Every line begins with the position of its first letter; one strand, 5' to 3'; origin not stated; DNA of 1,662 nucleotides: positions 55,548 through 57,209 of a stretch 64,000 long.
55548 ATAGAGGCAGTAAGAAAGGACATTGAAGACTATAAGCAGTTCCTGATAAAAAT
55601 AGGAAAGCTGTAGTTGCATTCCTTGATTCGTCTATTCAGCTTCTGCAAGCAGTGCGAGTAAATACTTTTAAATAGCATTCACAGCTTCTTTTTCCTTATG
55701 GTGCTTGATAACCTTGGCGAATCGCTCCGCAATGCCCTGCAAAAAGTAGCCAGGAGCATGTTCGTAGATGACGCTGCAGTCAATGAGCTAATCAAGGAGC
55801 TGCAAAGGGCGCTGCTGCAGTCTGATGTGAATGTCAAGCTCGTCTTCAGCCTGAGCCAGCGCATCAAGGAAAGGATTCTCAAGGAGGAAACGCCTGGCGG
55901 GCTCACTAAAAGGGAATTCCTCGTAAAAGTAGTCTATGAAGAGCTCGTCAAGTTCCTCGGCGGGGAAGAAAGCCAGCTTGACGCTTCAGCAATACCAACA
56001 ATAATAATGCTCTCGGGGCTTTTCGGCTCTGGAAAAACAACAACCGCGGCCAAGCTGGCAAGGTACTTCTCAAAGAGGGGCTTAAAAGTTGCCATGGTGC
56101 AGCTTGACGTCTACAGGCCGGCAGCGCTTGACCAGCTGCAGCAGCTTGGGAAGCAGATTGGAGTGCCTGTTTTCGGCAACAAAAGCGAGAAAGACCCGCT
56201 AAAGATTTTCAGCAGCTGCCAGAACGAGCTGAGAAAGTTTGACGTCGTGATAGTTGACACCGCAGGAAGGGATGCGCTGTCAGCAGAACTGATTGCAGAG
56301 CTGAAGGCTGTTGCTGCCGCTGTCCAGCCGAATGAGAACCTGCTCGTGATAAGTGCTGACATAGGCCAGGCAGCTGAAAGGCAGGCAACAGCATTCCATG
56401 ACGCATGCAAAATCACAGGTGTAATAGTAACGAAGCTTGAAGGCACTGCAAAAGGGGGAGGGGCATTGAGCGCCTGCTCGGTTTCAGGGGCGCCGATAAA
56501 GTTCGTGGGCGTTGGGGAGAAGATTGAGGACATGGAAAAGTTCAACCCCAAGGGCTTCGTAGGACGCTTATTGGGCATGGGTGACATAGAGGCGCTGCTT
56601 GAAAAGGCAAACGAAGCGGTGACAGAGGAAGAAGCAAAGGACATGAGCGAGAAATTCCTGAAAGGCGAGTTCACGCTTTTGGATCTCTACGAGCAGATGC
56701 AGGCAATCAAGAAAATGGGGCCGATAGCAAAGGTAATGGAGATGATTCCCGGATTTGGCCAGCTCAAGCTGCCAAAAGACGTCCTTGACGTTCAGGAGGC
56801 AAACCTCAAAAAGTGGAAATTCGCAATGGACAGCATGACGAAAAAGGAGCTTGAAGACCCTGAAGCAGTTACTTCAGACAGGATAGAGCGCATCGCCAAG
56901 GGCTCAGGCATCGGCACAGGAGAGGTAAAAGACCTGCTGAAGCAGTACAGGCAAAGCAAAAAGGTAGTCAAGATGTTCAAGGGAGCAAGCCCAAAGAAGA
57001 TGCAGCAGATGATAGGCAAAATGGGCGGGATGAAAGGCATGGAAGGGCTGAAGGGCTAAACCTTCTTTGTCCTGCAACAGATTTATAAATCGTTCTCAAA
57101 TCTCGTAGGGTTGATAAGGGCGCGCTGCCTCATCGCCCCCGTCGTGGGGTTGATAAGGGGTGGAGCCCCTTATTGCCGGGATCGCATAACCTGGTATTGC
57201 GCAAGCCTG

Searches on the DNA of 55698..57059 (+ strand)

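Call 69: search_rna_families(source=L006, start=5300, end=6800, threshold=evalue, max_evalue=1)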
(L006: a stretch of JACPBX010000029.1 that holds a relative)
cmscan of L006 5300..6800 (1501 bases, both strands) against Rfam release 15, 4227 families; matches with E-value up to 1: 3.
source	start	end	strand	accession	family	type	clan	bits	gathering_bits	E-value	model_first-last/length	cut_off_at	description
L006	5312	5381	+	RF02207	WT1-AS_5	Gene; lncRNA;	-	17.9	80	0.2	1-79/79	no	WT1 antisense RNA conserved region 5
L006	5895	5958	-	RF01130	sR46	Gene; snRNA; snoRNA; CD-box;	-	15.7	50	0.99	1-56/56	no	Small nucleolar RNA sR46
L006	6592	6608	+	RF00023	tmRNA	Gene;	CL00001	10.9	47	0.074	347-363/374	no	transfer-messenger RNA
